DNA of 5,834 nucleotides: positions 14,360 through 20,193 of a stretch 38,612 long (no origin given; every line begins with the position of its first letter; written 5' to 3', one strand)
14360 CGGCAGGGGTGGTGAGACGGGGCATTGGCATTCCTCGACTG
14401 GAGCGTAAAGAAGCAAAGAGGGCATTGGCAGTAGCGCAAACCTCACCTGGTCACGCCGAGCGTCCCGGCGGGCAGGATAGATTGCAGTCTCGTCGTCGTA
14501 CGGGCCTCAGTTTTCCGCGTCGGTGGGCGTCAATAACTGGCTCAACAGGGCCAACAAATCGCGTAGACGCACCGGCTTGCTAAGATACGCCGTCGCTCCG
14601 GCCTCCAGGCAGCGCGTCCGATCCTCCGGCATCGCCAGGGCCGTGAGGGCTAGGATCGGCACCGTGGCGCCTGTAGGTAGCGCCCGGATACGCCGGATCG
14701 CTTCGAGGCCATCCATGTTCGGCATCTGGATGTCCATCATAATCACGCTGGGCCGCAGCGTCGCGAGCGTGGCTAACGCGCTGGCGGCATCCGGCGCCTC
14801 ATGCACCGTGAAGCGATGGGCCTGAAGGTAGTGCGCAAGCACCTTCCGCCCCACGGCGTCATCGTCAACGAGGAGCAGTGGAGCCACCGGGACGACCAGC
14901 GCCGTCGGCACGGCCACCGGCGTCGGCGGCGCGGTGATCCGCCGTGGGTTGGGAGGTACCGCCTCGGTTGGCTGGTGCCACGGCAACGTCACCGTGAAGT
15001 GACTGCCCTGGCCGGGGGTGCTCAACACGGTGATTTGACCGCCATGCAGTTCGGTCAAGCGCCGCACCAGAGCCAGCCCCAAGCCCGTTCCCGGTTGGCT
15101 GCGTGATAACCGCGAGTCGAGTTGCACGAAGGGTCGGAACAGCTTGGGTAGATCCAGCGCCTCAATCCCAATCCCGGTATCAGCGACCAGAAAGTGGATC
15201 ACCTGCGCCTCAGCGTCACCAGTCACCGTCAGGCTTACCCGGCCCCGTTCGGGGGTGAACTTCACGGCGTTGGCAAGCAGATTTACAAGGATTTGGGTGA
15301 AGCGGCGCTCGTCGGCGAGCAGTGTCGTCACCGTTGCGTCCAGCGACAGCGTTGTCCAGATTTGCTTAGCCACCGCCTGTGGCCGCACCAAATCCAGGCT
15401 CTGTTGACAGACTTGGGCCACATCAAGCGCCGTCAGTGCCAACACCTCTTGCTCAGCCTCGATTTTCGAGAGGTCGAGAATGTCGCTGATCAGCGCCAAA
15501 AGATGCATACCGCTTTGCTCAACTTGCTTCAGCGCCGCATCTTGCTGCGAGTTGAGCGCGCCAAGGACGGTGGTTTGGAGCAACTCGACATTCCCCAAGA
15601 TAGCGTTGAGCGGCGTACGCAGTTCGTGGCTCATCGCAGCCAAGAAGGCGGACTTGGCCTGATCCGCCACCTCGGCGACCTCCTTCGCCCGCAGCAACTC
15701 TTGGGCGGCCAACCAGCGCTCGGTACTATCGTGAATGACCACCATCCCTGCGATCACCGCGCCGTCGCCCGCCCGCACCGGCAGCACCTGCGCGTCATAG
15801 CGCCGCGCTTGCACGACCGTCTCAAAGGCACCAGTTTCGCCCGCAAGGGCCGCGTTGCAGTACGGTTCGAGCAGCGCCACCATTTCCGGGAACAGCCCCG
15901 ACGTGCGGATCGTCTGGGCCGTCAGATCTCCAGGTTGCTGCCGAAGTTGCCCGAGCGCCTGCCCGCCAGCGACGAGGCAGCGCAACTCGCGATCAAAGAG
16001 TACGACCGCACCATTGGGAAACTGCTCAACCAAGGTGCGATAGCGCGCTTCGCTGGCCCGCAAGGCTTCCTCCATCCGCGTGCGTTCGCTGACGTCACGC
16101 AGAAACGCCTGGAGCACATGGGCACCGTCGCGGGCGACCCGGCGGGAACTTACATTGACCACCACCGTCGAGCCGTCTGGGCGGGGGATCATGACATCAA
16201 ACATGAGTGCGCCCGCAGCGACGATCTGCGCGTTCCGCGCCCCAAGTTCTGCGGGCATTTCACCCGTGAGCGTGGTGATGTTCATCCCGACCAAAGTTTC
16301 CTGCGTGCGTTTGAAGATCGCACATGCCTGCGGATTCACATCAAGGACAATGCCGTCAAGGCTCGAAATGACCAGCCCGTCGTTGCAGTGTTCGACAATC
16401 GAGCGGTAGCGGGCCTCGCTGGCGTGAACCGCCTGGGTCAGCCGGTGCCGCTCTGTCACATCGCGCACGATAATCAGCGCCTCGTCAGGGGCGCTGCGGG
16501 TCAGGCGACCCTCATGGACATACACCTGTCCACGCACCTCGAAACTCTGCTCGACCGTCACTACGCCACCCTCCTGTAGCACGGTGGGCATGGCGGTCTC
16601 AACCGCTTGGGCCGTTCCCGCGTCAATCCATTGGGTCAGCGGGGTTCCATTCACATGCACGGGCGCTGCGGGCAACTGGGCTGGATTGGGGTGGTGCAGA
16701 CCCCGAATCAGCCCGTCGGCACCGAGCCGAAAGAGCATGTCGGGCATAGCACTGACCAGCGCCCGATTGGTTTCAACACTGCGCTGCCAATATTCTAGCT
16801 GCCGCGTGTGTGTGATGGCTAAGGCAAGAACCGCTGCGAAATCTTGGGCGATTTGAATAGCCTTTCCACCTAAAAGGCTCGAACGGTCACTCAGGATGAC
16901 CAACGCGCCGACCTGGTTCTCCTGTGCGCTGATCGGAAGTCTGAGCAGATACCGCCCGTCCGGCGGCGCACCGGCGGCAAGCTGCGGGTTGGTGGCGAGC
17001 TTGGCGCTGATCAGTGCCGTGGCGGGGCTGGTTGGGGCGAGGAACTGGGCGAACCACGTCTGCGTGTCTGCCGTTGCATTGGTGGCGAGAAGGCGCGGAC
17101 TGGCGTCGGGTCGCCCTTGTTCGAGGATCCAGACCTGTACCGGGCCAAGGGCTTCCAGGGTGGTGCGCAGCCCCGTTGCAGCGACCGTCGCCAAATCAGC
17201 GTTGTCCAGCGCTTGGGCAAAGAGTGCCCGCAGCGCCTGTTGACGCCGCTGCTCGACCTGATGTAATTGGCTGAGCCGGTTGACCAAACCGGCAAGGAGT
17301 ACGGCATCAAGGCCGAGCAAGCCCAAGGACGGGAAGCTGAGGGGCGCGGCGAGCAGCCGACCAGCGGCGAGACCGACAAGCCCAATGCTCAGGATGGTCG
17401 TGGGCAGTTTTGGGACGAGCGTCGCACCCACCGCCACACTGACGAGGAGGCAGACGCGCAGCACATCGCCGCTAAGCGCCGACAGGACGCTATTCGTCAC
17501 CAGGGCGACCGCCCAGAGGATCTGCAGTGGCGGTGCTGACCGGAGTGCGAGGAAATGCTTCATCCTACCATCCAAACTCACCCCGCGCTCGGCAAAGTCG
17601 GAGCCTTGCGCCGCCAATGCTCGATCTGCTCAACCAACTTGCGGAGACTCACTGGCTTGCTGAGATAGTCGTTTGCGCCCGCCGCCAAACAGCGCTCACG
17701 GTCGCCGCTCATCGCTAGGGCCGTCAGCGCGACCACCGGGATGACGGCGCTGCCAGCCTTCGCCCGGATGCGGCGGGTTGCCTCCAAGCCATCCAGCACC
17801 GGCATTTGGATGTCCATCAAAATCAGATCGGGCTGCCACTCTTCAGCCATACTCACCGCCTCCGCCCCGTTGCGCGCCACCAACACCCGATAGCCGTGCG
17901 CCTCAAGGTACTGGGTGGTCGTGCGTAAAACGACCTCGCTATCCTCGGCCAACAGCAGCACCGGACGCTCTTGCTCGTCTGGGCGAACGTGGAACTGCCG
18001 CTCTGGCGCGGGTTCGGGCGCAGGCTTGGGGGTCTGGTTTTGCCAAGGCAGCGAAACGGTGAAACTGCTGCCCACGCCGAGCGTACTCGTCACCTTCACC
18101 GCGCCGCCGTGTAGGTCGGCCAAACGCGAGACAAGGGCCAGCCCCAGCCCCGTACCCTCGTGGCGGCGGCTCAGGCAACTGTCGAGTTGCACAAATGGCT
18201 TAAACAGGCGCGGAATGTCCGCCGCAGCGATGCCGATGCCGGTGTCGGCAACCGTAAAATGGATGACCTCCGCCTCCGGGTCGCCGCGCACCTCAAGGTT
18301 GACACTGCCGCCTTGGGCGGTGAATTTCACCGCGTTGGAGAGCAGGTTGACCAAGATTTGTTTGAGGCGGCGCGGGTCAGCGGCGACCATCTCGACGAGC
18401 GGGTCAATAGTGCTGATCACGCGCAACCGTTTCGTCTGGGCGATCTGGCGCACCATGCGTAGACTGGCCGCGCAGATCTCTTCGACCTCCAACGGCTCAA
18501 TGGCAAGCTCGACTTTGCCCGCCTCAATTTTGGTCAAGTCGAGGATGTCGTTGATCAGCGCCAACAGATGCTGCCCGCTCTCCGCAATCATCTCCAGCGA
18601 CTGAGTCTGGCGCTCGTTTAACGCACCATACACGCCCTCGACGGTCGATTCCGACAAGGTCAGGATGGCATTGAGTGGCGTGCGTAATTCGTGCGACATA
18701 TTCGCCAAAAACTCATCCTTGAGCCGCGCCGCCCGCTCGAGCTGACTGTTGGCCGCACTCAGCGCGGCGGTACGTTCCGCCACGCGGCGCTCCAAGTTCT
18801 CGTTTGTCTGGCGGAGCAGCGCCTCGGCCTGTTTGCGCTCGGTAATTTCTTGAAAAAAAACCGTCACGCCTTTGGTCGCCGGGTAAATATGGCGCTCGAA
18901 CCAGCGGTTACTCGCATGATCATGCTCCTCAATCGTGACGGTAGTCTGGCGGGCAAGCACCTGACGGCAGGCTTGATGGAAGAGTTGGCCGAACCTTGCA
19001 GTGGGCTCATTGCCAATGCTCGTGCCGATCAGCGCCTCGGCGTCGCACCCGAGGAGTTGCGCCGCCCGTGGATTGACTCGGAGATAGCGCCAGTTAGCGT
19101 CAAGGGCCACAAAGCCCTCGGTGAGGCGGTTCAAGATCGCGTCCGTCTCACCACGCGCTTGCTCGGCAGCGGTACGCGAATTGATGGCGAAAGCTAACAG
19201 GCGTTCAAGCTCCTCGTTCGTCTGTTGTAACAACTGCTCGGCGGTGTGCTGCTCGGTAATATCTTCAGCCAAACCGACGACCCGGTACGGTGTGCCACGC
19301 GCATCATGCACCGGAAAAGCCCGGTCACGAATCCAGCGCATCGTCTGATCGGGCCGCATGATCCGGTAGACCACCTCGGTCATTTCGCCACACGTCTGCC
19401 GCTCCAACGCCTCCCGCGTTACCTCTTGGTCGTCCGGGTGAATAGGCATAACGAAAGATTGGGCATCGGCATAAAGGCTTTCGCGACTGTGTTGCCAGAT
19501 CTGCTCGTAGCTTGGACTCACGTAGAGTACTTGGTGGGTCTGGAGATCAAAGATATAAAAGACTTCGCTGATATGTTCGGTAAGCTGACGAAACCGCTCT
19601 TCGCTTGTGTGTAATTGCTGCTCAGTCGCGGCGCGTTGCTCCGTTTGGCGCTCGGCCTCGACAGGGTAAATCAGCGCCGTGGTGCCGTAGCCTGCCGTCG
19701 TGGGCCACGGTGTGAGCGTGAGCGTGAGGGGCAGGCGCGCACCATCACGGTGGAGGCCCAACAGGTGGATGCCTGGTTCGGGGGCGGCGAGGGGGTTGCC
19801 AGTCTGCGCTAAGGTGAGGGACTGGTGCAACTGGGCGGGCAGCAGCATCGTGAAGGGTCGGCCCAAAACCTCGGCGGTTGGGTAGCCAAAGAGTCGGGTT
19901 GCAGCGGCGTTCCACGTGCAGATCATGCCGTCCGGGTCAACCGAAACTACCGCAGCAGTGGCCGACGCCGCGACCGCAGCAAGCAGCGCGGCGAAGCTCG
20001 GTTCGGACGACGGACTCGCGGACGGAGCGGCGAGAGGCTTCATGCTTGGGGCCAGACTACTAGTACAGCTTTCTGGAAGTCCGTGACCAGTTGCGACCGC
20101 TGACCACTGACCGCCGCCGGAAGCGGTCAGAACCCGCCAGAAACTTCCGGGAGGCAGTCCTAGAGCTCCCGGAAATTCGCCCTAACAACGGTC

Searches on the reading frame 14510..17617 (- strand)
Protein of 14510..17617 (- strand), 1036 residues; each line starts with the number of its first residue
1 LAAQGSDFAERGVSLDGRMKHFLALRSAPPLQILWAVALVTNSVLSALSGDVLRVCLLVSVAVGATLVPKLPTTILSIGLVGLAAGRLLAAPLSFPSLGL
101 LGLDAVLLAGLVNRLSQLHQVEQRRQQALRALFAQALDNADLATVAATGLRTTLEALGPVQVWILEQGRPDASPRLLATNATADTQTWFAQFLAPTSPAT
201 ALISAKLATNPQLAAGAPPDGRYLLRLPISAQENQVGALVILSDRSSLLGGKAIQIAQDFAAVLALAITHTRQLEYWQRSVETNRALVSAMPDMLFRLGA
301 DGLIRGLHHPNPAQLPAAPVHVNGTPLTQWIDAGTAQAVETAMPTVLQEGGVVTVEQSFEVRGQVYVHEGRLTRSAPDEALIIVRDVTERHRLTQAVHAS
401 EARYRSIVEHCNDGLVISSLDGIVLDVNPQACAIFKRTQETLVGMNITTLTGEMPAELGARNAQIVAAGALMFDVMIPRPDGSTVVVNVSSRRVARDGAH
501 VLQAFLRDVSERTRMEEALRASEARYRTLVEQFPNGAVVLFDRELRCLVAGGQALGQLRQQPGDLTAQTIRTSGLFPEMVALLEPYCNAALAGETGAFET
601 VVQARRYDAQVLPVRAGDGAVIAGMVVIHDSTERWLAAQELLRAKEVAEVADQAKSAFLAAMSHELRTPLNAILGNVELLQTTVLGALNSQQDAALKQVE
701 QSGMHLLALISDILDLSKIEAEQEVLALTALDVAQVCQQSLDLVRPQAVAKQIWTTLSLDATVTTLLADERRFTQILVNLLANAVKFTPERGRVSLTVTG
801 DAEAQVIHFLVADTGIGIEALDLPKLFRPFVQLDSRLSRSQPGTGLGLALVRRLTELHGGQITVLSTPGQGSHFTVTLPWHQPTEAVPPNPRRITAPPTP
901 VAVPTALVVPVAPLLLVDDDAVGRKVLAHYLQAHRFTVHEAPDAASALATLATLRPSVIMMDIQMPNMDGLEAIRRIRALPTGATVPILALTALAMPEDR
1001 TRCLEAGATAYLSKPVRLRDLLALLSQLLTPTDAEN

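Call 66: search_protein_families(library=pfam, proteins=[window:14510-17617:-], max_evalue=0.00001)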
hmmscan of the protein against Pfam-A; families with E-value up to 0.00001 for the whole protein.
window:14510-17617:- (1036 aa): 7 families
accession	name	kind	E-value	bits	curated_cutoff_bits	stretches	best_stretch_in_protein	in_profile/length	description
PF02518.31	HATPase_c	-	4.1e-29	101.7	26.4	1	769-880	2-109/111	Histidine kinase-, DNA gyrase B-, and HSP90-like ATPase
PF00072.30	Response_reg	-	2.7e-27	95.6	30.2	1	915-1025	2-110/111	Response regulator receiver domain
PF00512.31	HisKA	-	2.5e-20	72.7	26.9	1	654-722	1-66/66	His Kinase A (phospho-acceptor) domain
PF08448.16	PAS_4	-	2.3e-16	60.4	23.1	0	531-634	2-108/110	PAS fold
PF13426.13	PAS_9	-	6e-11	43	27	1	412-511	1-103/103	PAS domain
PF13188.13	PAS_8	-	9.3e-08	32.2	21.8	0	402-447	1-43/65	PAS domain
PF00989.32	PAS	-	4.4e-07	30.3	22.6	1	403-508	2-112/113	PAS fold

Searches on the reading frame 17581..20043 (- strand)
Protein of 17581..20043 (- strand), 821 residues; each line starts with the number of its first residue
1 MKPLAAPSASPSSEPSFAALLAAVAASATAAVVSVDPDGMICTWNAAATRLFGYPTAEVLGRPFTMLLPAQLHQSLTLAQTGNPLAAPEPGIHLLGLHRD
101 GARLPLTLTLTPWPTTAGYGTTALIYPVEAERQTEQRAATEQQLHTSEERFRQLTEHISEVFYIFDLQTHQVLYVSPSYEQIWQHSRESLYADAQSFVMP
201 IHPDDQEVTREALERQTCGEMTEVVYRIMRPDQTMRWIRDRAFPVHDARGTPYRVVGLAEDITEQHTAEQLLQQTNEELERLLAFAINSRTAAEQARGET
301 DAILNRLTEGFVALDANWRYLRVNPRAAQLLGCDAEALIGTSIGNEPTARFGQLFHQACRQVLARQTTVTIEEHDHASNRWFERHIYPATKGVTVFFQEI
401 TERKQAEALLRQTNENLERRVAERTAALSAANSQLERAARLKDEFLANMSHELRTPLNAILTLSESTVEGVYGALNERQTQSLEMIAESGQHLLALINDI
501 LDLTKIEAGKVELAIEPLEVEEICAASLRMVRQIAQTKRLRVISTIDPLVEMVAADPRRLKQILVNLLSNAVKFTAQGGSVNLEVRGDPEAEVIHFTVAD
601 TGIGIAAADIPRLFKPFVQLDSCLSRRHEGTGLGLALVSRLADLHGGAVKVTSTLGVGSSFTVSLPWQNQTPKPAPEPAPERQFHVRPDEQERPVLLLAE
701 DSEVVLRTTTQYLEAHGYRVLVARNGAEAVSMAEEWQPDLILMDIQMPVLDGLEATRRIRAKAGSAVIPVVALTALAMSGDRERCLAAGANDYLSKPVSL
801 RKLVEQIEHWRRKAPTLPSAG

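Call 66: search_protein_families(library=pfam, proteins=[window:17581-20043:-], max_evalue=0.00001)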
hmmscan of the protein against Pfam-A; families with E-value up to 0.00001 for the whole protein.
window:17581-20043:- (821 aa): 10 families
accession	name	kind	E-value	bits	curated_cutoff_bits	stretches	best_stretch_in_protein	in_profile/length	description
PF08448.16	PAS_4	-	2.1e-28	99.1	23.1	3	304-405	1-110/110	PAS fold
PF00072.30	Response_reg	-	2.3e-28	99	30.2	1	697-807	2-110/111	Response regulator receiver domain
PF02518.31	HATPase_c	-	5.3e-28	98.1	26.4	1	556-667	2-109/111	Histidine kinase-, DNA gyrase B-, and HSP90-like ATPase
PF00989.32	PAS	-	8e-24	84.3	22.6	1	21-77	3-63/113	PAS fold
PF00512.31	HisKA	-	6.1e-20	71.5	26.9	1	442-509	2-66/66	His Kinase A (phospho-acceptor) domain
PF08447.18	PAS_3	-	6.6e-19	68.4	25.6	1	173-258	2-88/89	PAS fold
PF13426.13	PAS_9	-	6e-18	65.5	27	1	31-114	3-85/103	PAS domain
PF13188.13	PAS_8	-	2.5e-17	62.5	21.8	0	20-65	2-44/65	PAS domain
PF12860.13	PAS_7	-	1.2e-06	29.1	27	0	304-407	1-114/115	PAS fold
PF24820.1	Diguanyl_cycl_sensor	-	5e-06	26.9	28.1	0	304-345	2-43/109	Diguanylate cyclase-like sensor domain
